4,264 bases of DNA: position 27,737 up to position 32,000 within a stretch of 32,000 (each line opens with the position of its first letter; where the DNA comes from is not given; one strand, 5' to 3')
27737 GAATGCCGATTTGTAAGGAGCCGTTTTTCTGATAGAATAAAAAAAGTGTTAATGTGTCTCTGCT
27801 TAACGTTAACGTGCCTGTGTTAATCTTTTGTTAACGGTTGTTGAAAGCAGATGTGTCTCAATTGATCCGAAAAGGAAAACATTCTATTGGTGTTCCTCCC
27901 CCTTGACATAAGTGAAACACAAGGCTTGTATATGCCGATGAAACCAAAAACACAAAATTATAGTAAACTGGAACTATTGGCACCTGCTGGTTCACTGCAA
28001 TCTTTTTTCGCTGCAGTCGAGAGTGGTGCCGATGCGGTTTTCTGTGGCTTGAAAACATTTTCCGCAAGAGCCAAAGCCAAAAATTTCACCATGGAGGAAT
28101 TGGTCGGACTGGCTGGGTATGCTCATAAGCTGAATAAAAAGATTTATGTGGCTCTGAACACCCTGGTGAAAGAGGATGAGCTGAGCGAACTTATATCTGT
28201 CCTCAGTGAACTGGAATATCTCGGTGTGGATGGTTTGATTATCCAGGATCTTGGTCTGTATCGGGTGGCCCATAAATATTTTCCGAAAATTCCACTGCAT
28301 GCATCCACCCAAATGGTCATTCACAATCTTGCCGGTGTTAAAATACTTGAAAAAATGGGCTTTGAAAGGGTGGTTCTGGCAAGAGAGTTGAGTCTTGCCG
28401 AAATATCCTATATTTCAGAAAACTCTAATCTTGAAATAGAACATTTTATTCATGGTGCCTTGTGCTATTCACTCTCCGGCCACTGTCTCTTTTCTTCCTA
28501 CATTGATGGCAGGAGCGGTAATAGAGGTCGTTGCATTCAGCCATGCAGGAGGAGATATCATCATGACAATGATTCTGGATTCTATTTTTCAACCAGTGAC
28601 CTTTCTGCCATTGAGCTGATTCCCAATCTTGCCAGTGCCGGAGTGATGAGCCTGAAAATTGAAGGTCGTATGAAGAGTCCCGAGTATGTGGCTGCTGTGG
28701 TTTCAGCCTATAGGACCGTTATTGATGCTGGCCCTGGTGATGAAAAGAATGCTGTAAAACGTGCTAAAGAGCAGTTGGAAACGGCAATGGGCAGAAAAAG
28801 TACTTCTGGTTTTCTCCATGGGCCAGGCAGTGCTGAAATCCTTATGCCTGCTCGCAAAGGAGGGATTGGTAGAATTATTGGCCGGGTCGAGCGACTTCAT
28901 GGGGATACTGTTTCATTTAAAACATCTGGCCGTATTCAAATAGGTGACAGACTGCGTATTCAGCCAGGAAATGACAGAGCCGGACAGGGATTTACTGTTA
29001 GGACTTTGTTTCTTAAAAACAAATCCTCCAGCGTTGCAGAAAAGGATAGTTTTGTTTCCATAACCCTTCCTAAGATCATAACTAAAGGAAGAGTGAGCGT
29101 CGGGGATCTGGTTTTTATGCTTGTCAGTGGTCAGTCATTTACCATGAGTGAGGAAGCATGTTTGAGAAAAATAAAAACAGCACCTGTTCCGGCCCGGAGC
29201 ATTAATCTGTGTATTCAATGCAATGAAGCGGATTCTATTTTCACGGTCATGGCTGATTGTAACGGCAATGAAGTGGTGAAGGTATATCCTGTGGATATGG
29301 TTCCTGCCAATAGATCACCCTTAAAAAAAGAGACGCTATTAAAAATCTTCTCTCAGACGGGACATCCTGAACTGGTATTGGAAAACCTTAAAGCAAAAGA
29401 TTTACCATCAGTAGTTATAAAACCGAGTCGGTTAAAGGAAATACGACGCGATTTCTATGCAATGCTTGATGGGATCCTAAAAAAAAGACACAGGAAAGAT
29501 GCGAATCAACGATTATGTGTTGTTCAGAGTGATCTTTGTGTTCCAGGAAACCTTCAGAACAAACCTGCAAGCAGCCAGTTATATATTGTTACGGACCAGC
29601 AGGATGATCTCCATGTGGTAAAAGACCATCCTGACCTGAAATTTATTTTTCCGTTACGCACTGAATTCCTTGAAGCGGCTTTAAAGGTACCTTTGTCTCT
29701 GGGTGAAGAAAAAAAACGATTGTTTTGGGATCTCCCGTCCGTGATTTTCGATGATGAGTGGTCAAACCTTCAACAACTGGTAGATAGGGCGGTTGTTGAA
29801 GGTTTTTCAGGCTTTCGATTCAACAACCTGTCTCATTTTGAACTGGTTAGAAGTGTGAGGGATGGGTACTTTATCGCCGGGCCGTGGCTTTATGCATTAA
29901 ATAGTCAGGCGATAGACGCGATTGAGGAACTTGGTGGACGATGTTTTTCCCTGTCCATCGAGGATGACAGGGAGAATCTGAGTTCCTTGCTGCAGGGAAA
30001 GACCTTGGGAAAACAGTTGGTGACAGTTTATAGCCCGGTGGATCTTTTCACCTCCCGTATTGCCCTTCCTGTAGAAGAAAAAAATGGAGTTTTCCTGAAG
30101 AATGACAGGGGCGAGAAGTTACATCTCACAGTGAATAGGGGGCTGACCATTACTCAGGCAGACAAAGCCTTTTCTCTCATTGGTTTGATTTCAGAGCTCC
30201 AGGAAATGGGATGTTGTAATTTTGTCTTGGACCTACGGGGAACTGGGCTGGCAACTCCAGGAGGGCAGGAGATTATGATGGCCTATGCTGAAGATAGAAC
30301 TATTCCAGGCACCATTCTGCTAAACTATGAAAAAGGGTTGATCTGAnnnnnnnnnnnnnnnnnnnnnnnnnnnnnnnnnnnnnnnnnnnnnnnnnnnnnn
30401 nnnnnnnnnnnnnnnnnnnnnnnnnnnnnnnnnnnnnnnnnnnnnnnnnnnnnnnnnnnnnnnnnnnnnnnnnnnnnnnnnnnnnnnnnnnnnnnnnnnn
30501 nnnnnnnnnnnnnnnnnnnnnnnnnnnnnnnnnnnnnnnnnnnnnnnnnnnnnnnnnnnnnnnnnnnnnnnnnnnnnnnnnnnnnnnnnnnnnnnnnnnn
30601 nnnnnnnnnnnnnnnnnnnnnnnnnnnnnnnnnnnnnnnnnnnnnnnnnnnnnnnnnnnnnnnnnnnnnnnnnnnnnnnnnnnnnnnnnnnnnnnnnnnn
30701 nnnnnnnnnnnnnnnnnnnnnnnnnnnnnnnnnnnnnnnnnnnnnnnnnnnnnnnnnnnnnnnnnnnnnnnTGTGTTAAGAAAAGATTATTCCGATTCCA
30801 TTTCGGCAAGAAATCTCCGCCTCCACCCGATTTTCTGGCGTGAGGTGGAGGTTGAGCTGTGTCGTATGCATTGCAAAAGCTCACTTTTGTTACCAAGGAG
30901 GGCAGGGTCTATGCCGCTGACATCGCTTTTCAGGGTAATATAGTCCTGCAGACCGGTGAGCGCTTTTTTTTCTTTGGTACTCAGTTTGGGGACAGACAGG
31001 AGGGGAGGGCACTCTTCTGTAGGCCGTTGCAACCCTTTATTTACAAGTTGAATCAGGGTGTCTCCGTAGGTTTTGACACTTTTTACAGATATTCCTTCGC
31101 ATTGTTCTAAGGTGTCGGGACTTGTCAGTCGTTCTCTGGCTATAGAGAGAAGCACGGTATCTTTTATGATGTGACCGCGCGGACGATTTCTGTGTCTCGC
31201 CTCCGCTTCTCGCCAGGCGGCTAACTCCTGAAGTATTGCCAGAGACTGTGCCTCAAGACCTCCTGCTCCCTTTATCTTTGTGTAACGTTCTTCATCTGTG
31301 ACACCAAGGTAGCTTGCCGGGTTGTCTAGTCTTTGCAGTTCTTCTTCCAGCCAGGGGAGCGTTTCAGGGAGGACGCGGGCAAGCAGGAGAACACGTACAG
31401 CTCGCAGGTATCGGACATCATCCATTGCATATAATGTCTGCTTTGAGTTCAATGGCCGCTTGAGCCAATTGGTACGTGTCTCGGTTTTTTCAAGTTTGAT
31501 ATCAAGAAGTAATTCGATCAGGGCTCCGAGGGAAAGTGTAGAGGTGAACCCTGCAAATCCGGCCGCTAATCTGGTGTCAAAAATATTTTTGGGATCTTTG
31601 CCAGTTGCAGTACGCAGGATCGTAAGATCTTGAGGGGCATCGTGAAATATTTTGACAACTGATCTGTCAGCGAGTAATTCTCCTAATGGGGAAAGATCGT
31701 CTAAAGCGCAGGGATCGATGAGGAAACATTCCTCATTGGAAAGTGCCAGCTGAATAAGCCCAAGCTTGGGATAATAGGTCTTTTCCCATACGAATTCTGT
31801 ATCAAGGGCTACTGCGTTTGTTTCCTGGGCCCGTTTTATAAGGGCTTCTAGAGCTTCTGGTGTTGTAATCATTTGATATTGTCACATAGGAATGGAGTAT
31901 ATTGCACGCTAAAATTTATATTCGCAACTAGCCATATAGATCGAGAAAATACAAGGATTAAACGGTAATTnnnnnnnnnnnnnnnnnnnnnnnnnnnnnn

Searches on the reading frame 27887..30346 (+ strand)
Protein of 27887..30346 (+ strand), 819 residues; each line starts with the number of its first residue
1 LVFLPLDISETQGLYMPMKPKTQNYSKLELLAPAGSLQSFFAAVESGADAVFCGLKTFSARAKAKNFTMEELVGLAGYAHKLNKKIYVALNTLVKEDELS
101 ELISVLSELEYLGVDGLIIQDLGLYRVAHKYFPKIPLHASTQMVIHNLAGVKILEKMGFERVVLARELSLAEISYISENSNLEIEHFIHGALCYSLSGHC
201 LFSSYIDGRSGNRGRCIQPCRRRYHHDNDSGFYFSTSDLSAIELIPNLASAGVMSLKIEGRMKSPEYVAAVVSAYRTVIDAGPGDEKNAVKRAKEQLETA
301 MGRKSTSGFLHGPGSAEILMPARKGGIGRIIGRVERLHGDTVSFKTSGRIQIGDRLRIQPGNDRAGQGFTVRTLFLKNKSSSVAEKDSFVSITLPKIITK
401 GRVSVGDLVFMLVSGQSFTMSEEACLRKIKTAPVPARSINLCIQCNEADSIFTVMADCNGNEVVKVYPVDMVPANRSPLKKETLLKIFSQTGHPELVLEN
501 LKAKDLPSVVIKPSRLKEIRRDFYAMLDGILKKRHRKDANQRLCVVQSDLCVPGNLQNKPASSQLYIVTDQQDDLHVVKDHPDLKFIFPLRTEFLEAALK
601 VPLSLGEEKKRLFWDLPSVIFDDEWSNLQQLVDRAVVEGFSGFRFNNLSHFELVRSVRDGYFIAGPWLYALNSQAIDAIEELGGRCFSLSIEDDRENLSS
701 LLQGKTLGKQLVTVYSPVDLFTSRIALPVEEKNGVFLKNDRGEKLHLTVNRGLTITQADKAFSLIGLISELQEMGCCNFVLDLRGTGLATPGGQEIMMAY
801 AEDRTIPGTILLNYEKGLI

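Call 70: search_protein_families(library=pfam, proteins=[window:27887-30346:+], max_evalue=0.001)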
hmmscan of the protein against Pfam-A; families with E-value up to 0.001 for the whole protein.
window:27887-30346:+ (819 aa): 2 families
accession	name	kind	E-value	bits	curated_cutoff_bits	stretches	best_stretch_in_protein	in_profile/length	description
PF01136.24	Peptidase_U32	-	9.5e-77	257.8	22.4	1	100-313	2-230/233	Peptidase family U32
PF12392.13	DUF3656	-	1.6e-07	32.4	22.1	1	435-528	21-105/109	Collagenase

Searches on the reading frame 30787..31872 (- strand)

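Call 70: search_protein_families(library=pfam, proteins=[window:30787-31872:-], max_evalue=0.001)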
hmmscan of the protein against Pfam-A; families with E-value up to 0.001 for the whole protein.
window:30787-31872:- (361 aa): 2 families
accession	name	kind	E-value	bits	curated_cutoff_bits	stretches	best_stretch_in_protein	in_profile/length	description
PF01612.26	DNA_pol_A_exo1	-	1e-39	136.6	23.6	1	1-160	3-165/173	3'-5' exonuclease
PF00570.28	HRDC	-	6.4e-17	61.7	23.8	1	211-277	2-68/68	HRDC domain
